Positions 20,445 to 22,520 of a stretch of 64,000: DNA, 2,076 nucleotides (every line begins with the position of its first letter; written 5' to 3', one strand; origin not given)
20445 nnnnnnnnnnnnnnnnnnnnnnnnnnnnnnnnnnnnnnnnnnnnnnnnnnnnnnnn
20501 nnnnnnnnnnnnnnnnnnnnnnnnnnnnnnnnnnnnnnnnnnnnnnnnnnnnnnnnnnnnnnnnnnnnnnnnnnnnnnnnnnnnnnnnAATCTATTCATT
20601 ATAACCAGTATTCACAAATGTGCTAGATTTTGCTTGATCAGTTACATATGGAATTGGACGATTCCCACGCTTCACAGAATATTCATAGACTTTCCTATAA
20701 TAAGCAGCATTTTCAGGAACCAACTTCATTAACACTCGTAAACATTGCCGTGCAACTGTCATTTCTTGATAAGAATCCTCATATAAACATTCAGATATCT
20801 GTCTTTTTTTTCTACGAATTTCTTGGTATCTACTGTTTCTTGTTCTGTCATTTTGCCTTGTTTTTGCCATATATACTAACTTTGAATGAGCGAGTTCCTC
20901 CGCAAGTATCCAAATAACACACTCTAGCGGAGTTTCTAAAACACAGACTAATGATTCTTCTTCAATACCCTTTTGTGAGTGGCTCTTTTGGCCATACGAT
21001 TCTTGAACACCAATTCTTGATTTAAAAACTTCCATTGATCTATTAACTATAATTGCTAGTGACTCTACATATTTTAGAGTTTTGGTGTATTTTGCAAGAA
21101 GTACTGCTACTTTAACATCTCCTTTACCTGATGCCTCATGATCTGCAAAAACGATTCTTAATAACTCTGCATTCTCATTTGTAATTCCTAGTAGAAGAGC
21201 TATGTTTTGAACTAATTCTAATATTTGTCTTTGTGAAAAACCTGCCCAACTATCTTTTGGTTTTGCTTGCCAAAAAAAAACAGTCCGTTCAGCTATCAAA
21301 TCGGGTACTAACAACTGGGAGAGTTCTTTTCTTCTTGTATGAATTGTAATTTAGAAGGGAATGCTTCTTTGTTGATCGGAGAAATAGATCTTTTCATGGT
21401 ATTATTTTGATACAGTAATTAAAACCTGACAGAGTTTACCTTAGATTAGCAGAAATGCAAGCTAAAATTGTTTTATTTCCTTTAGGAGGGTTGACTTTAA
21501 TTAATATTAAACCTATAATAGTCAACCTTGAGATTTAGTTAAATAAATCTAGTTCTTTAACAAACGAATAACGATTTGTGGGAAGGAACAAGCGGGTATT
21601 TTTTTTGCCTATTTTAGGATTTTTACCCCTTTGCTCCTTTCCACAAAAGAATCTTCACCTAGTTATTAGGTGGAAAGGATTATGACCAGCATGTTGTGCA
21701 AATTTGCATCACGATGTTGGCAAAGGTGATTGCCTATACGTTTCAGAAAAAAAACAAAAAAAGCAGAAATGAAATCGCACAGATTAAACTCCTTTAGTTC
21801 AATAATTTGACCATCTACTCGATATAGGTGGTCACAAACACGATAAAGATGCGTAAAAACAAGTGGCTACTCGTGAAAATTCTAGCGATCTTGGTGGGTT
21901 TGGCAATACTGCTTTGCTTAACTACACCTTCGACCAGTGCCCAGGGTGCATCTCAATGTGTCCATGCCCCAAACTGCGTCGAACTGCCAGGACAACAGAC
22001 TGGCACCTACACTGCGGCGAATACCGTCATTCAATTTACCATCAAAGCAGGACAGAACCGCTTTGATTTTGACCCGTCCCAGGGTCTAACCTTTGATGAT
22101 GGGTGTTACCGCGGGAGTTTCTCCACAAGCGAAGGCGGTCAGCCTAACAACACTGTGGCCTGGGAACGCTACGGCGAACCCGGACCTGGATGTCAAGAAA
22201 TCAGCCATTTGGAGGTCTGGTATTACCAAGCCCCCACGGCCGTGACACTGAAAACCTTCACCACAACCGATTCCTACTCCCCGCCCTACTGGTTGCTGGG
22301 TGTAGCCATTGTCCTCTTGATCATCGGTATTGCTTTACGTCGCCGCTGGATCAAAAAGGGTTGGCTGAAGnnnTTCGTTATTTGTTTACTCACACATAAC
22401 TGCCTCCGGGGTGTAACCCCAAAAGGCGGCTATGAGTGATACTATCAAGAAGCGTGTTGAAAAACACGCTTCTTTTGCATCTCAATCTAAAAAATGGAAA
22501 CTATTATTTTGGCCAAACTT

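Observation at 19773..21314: Tandem paralogous gene pair of an unrecognised family adjacent to the foreign gene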

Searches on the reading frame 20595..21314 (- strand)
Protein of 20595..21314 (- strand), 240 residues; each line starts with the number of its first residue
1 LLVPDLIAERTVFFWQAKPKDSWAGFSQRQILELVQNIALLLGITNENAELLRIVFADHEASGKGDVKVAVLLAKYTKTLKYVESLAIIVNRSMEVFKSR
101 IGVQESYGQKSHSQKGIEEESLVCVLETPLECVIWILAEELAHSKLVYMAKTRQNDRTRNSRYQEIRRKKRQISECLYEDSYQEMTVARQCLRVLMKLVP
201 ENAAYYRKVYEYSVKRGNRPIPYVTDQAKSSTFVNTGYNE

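Call 4: search_protein_families(library=pfam, proteins=[window:20595-21314:-], max_evalue=1)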
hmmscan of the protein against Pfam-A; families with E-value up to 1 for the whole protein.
window:20595-21314:- (240 aa): 0 families

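Call 5: search_protein_families(library=ncbifam, proteins=[window:20595-21314:-], max_evalue=1)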
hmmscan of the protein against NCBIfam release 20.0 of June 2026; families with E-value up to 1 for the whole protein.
window:20595-21314:- (240 aa): 2 families
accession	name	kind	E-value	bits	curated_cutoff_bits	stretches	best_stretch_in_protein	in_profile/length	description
TIGR00687.1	pyridox_kin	equivalog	0.053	12.9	144.5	1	54-119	210-277/288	pyridoxal kinase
NF004398.0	PRK05756.1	equivalog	0.099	11.9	292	1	44-99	199-256/287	pyridoxal kinase PdxY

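Call 6: search_protein_families(library=phrogs, proteins=[window:20595-21314:-], max_evalue=1)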
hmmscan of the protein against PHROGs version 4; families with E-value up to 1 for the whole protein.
window:20595-21314:- (240 aa): 2 families
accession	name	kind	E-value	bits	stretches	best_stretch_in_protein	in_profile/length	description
phrog_9619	-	unknown function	0.033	15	1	153-212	15-73/149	-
phrog_9632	-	unknown function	0.13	13.7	1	146-223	16-85/97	-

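Call 7: search_protein_families(library=padloc, proteins=[window:20595-21314:-], max_evalue=1)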
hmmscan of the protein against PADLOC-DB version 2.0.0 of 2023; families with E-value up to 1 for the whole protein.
window:20595-21314:- (240 aa): 0 families

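Call 11: find_homologous_proteins(query=window:20595-21314:-)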
Query window:20595-21314:- (240 aa): 2 proteins with E <= 0.001 among 163 candidates.
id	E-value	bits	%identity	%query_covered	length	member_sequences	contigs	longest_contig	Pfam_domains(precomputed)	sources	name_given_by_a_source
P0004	5.2e-153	525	100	100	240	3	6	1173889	-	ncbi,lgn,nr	ncbi:MAG: hypothetical protein BroJett025_09120 [Patescibacteria group bacterium]|nr:MAG: hypothetic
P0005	3.3e-130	450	83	99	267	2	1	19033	-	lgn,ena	-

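Call 16: find_encoding_contigs(protein=P0005, flank=10000)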
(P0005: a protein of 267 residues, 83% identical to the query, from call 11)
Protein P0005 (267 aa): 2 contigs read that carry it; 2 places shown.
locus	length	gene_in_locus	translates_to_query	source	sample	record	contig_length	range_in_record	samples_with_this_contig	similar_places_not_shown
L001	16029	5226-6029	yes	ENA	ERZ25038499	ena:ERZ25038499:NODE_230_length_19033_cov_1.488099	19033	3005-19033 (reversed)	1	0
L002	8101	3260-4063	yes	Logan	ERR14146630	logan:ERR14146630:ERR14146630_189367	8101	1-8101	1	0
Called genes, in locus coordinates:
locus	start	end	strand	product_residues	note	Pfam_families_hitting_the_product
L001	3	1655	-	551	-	?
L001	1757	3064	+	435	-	PF00155:Aminotran_1_2 (weak), PF00266:Aminotran_5, PF01212:Beta_elim_lyase (faint), PF01053:Cys_Met_Meta_PP (weak)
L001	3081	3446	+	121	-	PF01592:NifU_N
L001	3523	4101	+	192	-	PF01931:NTPase_I-T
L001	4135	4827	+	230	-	PF00970:FAD_binding_6, PF00175:NAD_binding_1, PF08030:NAD_binding_6 (faint)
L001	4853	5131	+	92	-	PF13459:Fer4_15 (weak), PF13370:Fer4_13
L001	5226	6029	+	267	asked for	-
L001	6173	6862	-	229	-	-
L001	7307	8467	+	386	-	-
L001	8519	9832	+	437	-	PF00535:Glycos_transf_2, PF13641:Glyco_tranf_2_3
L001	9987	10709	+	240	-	PF01323:DSBA, PF13462:Thioredoxin_4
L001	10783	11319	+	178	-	-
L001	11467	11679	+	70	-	-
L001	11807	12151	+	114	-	PF01883:FeS_assembly_P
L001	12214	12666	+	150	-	PF13473:Cupredoxin_1, PF00127:Copper-bind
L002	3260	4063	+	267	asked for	-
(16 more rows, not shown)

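Call 44: find_encoding_contigs(protein=P0004, flank=6000, max_places=8)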
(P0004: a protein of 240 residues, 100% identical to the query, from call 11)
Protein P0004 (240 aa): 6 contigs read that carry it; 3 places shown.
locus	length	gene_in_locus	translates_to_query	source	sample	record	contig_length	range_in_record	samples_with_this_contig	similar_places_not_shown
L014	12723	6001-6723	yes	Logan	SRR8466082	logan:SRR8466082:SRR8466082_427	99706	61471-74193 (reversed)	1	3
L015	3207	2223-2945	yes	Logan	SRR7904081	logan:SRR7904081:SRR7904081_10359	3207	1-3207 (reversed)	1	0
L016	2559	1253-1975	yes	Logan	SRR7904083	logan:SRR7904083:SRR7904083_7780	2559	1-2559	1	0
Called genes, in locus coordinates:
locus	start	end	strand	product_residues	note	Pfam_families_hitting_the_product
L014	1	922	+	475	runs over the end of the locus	PF19295:SufBD_N, PF01458:SUFBD_core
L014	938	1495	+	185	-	PF01458:SUFBD_core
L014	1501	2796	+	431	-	PF00155:Aminotran_1_2 (weak), PF00266:Aminotran_5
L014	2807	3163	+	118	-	PF01592:NifU_N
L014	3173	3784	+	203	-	PF01931:NTPase_I-T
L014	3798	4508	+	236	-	PF00970:FAD_binding_6, PF08030:NAD_binding_6 (faint), PF00175:NAD_binding_1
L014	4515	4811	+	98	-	PF13459:Fer4_15, PF13370:Fer4_13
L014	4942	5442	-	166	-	-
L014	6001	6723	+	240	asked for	-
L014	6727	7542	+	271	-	-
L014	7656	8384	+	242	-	PF01323:DSBA, PF13462:Thioredoxin_4, PF01323:DSBA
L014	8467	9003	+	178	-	-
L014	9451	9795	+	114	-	PF01883:FeS_assembly_P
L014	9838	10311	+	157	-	PF07732:Cu-oxidase_3 (faint), PF13473:Cupredoxin_1, PF00127:Copper-bind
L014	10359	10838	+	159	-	PF02502:LacAB_rpiB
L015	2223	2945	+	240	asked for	-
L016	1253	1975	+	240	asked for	-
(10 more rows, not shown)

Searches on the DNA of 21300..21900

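Call 84: search_rna_families(source=window, start=21300, end=21900, threshold=evalue, max_evalue=1)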
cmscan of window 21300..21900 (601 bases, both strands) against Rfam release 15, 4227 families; matches with E-value up to 1: 5.
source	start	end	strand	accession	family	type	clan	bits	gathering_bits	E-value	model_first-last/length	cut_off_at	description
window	21575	21647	+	RF04164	MIR1507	Gene; miRNA;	-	31.6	73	2.3e-05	17-89/107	no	MIR1507 microRNA precursor family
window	21684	21739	+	RF02923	HTH-XRE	Cis-reg;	-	21.5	49.8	0.11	1-78/78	no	HTH-XRE RNA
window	21560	21709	+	RF02607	AbsR25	Gene; sRNA;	-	19.3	47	0.73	1-164/164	no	Acinetobacter sRNA 25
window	21390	21436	-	RF02098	DGCR5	Gene; lncRNA;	-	18.9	50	0.58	1-49/49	no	DiGeorge syndrome critical region gene 5 conserved region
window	21572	21677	-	RF00419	SNORA52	Gene; snRNA; snoRNA; HACA-box;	CL00038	17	71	0.44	1-134/134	no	Small nucleolar RNA SNORA52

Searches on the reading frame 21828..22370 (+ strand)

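Call 4: search_protein_families(library=pfam, proteins=[window:21828-22370:+], max_evalue=1)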
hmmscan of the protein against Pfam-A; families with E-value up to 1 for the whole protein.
window:21828-22370:+ (181 aa): 2 families
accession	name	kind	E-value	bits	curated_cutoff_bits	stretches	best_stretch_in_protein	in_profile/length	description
PF21314.2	TM_ErbB1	-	0.0018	18.4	27.1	1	156-177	9-30/36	Epidermal growth factor receptor transmembrane-juxtamembrane segment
PF13567.11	DUF4131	-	0.33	11.1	31.6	0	151-176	4-29/165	Domain of unknown function (DUF4131)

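Call 5: search_protein_families(library=ncbifam, proteins=[window:21828-22370:+], max_evalue=1)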
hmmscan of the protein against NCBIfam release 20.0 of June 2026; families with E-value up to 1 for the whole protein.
window:21828-22370:+ (181 aa): 2 families
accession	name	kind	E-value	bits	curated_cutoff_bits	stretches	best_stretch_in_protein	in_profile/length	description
NF047370.1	toxin_TsaT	equivalog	0.031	14.7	80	1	139-170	21-52/60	type II toxin-antitoxin system toxin TsaT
NF058582.1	Microco_LAVTG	domain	0.057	13.6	27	1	153-170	10-27/34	LAVTG motif-containing sortase-dependent surface protein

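Call 6: search_protein_families(library=phrogs, proteins=[window:21828-22370:+], max_evalue=1)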
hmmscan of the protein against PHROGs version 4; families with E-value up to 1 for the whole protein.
window:21828-22370:+ (181 aa): 3 families
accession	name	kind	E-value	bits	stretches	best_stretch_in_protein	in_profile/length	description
phrog_20143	-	unknown function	0.0087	17.4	1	10-71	6-69/97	-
phrog_23484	-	unknown function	0.044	14.8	1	12-77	3-68/106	-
phrog_19410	-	head and packaging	0.075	14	1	6-85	5-82/138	virion structural protein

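Call 7: search_protein_families(library=padloc, proteins=[window:21828-22370:+], max_evalue=1)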
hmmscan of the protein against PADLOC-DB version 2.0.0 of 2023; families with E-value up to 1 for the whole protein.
window:21828-22370:+ (181 aa): 0 families
